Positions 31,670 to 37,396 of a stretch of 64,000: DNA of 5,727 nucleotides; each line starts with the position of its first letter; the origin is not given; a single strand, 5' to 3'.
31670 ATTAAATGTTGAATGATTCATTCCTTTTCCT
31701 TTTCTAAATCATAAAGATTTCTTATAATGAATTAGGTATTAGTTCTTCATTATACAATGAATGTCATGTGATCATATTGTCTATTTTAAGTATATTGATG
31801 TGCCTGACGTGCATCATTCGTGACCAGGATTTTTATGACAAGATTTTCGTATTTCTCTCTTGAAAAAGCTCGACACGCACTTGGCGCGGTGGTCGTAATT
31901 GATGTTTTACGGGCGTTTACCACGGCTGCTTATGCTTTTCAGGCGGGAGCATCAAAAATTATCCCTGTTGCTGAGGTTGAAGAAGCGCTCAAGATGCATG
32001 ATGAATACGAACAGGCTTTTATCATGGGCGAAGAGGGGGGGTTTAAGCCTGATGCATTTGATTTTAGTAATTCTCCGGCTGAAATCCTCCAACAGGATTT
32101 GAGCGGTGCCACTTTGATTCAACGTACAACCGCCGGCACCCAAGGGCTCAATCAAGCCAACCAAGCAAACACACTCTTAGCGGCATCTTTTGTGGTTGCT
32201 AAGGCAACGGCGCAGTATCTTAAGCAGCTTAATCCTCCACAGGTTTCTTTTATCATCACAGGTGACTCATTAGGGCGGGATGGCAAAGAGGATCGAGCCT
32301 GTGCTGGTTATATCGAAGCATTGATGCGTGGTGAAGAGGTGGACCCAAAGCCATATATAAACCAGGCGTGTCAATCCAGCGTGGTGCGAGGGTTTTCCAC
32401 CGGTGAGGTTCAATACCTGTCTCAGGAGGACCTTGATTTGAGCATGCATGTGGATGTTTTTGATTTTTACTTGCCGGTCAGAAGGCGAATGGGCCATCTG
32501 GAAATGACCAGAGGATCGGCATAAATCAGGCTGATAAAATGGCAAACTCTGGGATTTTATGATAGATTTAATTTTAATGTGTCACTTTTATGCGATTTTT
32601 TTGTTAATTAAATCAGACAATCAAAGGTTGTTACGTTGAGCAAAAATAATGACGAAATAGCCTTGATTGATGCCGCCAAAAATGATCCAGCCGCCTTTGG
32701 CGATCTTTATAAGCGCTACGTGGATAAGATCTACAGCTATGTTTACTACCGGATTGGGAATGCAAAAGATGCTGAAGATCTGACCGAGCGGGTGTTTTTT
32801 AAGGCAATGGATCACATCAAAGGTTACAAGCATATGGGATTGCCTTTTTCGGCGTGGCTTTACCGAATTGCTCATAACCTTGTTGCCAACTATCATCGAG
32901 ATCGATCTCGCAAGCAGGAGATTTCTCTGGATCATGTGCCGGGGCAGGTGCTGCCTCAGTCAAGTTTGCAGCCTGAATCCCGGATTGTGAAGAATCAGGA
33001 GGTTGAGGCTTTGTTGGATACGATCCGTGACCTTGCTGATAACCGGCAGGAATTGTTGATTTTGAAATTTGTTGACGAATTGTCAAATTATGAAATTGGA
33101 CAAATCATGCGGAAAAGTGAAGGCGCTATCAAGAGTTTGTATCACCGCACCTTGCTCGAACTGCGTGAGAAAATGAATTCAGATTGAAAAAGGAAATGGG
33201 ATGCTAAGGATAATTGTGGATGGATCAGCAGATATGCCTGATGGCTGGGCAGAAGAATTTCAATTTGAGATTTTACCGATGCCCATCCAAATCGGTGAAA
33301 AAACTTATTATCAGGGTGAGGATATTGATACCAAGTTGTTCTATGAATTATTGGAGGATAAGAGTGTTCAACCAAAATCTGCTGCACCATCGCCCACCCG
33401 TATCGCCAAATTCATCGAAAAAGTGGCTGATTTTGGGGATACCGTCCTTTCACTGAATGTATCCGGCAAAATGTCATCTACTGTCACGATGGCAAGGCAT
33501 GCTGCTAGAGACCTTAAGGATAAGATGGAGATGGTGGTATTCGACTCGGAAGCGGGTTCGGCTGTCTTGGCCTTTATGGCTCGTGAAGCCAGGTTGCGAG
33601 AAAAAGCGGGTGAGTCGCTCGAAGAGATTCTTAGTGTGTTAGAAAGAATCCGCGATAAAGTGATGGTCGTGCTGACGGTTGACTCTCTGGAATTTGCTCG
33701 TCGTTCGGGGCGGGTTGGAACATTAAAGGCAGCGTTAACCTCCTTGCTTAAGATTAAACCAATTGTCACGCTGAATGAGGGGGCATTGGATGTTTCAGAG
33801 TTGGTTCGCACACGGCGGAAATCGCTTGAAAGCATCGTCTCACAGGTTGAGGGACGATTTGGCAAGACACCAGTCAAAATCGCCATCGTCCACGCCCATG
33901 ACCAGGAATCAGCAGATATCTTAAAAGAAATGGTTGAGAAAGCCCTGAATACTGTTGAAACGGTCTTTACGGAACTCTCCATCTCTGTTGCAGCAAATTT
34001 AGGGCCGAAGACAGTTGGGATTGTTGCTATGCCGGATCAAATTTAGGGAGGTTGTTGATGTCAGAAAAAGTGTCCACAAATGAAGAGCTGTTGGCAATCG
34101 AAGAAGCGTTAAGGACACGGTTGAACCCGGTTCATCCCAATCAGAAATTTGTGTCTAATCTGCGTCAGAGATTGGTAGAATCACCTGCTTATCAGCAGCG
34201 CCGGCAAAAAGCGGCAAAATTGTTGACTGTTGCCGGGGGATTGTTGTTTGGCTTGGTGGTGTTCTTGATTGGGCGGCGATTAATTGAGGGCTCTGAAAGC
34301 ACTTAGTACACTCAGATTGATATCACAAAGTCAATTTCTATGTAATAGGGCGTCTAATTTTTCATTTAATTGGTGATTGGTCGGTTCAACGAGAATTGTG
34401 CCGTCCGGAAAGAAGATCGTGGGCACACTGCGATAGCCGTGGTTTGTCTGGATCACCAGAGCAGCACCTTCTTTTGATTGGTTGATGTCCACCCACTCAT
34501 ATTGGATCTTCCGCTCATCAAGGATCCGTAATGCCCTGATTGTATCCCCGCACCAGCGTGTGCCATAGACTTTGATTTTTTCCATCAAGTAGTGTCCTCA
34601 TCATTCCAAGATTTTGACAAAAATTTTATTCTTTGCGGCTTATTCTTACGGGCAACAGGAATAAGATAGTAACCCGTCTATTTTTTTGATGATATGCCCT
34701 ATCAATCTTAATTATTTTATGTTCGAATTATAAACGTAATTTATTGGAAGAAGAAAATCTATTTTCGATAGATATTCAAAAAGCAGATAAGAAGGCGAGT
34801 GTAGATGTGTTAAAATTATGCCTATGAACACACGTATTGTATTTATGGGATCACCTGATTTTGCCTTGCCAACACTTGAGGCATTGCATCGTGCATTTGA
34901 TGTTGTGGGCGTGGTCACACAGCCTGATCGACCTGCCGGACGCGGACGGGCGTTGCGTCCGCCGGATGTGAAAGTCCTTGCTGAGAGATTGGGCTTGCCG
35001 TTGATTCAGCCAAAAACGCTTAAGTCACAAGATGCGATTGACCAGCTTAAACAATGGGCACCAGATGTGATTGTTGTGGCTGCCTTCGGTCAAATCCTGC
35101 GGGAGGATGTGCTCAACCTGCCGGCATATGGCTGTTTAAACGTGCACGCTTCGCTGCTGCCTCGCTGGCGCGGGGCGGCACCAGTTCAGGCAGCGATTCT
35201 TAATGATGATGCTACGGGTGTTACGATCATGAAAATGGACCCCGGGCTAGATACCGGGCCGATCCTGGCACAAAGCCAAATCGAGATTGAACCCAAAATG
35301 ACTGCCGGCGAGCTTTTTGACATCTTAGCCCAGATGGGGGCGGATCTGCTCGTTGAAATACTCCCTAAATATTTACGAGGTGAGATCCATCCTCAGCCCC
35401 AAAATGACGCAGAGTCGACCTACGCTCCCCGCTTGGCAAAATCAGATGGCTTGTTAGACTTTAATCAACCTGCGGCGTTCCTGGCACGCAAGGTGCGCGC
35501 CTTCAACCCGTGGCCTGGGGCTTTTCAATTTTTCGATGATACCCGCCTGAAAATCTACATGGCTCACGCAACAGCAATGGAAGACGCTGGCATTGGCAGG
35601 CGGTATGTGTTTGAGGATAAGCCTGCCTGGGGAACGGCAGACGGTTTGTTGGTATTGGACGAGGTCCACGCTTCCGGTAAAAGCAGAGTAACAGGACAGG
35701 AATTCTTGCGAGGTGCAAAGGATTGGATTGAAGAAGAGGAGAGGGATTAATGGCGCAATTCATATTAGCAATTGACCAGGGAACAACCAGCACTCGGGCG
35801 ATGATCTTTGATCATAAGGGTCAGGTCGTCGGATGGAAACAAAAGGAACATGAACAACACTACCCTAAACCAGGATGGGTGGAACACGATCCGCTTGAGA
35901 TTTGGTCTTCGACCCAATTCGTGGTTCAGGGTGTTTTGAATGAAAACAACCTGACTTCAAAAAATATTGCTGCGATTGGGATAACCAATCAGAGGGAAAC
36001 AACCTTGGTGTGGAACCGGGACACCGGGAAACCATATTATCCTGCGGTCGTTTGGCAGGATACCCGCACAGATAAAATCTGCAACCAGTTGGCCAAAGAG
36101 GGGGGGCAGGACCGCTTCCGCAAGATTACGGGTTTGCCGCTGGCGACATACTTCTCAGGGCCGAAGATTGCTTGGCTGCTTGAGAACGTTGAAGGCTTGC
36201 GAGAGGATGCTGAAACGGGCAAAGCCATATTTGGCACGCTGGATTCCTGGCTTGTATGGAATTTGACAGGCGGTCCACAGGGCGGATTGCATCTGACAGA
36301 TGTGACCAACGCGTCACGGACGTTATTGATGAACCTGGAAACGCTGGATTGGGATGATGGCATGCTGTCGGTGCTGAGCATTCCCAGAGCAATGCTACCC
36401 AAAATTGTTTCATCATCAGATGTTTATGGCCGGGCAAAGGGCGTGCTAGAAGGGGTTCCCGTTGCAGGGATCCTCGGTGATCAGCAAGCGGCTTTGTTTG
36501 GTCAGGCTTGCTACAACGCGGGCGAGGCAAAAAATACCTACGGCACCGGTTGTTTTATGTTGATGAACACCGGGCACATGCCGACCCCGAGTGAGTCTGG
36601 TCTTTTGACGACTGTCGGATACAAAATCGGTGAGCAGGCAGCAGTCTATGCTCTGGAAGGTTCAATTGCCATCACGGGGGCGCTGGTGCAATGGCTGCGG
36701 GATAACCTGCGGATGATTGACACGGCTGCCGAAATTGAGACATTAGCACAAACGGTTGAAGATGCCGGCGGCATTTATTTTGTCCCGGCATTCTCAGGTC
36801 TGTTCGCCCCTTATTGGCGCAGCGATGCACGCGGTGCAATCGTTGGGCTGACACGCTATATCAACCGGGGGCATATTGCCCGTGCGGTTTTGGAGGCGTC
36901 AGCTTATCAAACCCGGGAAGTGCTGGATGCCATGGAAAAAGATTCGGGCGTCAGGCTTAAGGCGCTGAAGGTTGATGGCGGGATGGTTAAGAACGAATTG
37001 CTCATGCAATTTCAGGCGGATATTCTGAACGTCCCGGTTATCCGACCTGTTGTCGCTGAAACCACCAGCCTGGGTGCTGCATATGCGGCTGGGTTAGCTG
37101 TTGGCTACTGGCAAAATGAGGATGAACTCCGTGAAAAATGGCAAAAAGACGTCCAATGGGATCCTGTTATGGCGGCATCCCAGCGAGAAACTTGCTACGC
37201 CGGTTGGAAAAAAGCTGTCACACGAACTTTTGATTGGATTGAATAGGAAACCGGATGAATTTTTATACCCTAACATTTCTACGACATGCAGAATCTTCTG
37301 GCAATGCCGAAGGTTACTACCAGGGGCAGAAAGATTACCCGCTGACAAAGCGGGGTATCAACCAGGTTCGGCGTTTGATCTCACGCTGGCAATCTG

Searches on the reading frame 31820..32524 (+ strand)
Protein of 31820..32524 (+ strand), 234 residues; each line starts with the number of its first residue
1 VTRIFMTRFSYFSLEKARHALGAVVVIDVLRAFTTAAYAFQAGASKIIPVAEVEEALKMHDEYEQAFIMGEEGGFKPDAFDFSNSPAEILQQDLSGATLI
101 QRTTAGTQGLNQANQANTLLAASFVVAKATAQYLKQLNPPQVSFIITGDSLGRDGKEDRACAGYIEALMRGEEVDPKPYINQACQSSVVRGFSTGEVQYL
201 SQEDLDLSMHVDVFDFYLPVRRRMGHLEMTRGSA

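Call 38: search_protein_families(library=pfam, proteins=[window:31820-32524:+], max_evalue=0.00001)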
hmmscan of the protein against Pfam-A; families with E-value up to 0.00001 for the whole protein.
window:31820-32524:+ (234 aa): 1 family
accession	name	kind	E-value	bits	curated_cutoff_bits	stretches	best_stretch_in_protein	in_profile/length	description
PF04029.19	2-ph_phosp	-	2.1e-43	148.5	26.4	1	19-171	11-163/226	2-phosphosulpholactate phosphatase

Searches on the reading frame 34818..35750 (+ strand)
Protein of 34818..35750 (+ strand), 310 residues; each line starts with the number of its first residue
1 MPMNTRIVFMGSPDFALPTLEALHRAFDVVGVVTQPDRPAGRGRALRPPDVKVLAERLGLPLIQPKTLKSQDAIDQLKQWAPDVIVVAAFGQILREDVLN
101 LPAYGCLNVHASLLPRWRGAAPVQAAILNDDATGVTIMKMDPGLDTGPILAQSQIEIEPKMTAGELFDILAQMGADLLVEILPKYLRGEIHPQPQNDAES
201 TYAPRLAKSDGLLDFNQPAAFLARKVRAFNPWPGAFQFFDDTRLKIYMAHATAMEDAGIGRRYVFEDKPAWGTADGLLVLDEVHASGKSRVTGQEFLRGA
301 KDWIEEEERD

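Call 39: search_protein_families(library=ncbifam, proteins=[window:34818-35750:+], max_evalue=1e-20)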
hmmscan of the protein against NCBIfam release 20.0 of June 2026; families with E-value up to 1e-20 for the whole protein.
window:34818-35750:+ (310 aa): 3 families
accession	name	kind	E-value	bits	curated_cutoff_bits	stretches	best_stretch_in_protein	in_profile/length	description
TIGR00460.1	fmt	equivalog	2.3e-87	293.1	201.5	1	5-305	1-310/315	methionyl-tRNA formyltransferase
NF005998.1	PRK08125.1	equivalog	1.3e-42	146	777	1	15-255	11-251/649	bifunctional UDP-4-amino-4-deoxy-L-arabinose formyltransferase/UDP-glucuronic acid oxidase ArnA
NF005414.0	PRK06988.1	equivalog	3.4e-41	141.2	316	1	4-295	2-300/311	formyltransferase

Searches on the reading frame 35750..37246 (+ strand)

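Call 39: search_protein_families(library=ncbifam, proteins=[window:35750-37246:+], max_evalue=1e-20)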
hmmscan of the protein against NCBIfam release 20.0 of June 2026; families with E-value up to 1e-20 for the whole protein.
window:35750-37246:+ (498 aa): 9 families
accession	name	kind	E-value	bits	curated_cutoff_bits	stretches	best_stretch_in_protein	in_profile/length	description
NF000756.0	PRK00047.1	subfamily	9.4e-238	789.5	498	1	2-497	4-498/502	glycerol kinase GlpK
TIGR01311.1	glycerol_kin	equivalog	3.9e-225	747.8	590.35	1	3-496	1-496/496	glycerol kinase GlpK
TIGR01312.1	XylB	equivalog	6.4e-67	226.1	380.25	1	7-482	2-472/481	xylulokinase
TIGR01314.1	gntK_FGGY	equivalog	6e-42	143.8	648.55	1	4-463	1-462/505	gluconokinase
NF008187.0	PRK10939.1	equivalog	1.7e-35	122.7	528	1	2-488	3-498/521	autoinducer-2 kinase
NF011601.0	PRK15027.1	equivalog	4.9e-35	120.9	912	1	6-462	3-447/484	xylulokinase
TIGR02628.1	fuculo_kin_coli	equivalog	7.1e-35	120.8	470.9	1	5-466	3-457/465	L-fuculokinase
TIGR01315.1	5C_CHO_kinase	subfamily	8.2e-26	90.8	408.7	0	311-457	353-498/541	FGGY family pentulose kinase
NF003154.0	PRK04123.1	equivalog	2.4e-21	76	428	0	346-466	387-507/554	ribulokinase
